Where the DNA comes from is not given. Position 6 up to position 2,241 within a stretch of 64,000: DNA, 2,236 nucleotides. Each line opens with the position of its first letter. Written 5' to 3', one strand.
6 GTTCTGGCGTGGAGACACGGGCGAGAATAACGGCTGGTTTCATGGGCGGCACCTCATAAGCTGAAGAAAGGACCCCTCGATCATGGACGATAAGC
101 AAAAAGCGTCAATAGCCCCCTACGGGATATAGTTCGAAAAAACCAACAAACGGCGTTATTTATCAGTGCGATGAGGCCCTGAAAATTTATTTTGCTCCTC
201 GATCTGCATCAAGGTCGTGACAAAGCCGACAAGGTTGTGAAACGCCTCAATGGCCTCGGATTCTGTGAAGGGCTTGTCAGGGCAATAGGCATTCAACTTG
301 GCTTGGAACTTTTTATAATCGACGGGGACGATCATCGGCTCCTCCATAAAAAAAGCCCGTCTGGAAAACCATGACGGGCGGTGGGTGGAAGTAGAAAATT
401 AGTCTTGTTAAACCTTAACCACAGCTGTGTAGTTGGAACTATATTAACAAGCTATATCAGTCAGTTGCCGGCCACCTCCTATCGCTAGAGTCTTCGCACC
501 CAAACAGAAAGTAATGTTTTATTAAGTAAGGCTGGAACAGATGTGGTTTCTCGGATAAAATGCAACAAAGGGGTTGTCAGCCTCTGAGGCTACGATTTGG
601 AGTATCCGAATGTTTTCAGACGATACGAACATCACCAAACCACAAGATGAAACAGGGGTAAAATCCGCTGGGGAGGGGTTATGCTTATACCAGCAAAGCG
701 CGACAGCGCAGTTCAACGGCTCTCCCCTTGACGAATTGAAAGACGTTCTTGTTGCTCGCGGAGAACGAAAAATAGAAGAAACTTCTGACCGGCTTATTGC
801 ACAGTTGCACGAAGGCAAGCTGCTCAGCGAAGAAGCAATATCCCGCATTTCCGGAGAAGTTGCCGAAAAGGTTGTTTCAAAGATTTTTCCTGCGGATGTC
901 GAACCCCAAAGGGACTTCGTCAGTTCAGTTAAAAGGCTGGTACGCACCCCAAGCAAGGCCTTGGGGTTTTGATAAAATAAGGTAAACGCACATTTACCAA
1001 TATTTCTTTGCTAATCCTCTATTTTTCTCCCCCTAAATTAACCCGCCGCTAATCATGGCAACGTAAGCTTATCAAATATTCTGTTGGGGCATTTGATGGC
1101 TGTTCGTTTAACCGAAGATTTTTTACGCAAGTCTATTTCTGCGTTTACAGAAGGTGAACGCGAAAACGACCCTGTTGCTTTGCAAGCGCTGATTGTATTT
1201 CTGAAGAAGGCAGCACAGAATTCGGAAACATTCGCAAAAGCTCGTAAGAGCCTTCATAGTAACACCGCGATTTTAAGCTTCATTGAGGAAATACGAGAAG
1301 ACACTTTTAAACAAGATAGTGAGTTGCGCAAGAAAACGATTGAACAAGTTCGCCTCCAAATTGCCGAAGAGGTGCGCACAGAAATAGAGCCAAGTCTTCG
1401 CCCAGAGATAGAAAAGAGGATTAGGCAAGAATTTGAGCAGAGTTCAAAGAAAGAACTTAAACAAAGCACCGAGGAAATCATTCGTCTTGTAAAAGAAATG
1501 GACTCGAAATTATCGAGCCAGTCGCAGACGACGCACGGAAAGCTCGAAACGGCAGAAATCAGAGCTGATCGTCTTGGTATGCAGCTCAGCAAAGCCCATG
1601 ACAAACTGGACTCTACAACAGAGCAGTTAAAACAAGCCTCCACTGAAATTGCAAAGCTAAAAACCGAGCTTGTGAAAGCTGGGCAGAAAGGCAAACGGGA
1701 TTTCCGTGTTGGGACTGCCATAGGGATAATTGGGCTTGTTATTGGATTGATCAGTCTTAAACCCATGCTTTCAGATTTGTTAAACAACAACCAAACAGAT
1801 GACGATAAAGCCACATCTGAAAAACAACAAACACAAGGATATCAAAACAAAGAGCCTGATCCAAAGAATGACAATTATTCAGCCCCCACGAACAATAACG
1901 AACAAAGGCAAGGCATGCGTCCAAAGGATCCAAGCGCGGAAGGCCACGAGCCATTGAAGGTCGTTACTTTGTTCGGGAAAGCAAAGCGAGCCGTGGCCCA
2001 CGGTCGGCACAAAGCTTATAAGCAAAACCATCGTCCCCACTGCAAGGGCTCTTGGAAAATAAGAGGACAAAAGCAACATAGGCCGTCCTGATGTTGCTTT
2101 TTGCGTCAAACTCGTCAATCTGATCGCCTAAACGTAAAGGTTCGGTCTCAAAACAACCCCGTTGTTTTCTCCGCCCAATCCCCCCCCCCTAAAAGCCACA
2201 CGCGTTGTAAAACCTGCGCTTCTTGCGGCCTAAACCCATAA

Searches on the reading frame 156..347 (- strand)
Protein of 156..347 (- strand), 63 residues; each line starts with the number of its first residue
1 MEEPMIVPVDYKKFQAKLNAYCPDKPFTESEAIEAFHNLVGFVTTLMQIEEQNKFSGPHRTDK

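Call 22: find_encoding_contigs(protein=window:156-347:-, flank=10000, max_places=5)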
Protein window:156-347:- (63 aa): no gene with exactly this product is on record in the collection.

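Call 52: search_protein_families(library=phrogs, proteins=[window:156-347:-], max_evalue=0.01)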
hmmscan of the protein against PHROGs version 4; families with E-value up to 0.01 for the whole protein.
window:156-347:- (63 aa): 0 families

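Call 53: search_protein_families(library=padloc, proteins=[window:156-347:-], max_evalue=0.01)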
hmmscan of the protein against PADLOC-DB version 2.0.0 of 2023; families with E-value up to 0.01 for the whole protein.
window:156-347:- (63 aa): 0 families

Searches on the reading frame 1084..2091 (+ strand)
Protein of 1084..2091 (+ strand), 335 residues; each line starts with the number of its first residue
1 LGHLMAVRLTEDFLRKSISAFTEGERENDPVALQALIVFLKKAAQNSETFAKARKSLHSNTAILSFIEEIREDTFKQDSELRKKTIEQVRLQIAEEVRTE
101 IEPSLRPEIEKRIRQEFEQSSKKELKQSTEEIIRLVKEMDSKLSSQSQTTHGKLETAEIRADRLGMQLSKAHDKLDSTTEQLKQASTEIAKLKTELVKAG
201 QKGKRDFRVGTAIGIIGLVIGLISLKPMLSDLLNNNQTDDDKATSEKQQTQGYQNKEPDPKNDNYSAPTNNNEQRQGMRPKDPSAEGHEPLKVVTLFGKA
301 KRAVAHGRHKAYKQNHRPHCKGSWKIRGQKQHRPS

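Call 3: search_protein_families(library=pfam, proteins=[window:1084-2091:+], max_evalue=0.01)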
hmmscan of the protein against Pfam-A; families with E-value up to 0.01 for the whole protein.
window:1084-2091:+ (335 aa): 0 families

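Call 9: search_protein_families(library=ncbifam, proteins=[window:1084-2091:+], max_evalue=0.01)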
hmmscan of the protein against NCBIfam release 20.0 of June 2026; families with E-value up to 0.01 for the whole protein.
window:1084-2091:+ (335 aa): 1 family
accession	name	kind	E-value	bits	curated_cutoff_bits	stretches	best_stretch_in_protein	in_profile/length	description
TIGR04211.1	SH3_and_anchor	equivalog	9.5e-05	22.1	65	1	115-228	73-186/198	TIGR04211 family SH3 domain-containing protein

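Call 52: search_protein_families(library=phrogs, proteins=[window:1084-2091:+], max_evalue=0.01)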
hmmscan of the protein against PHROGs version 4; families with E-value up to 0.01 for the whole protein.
window:1084-2091:+ (335 aa): 1 family
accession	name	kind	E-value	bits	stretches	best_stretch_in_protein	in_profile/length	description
phrog_4704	-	tail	0.00079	19.2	1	50-202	89-185/625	tail length tape measure protein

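Call 53: search_protein_families(library=padloc, proteins=[window:1084-2091:+], max_evalue=0.01)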
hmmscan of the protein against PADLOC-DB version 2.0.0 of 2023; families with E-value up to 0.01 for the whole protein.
window:1084-2091:+ (335 aa): 1 family
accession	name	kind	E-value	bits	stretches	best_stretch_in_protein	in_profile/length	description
PDLC03842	LeoB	-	5.2e-05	20.3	1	42-223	288-465/568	-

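Call 57: find_related_loci(query=window:1084-2091:+, collection=metagenome_contigs, flank=10000)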
Query window:1084-2091:+ (335 aa) in metagenome_contigs; peptide patterns used: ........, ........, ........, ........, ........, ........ (x = any residue, [..] = any of these).
73 stretches matched a pattern, but none encodes a relative of the query by tblastn (E <= 1e-3).
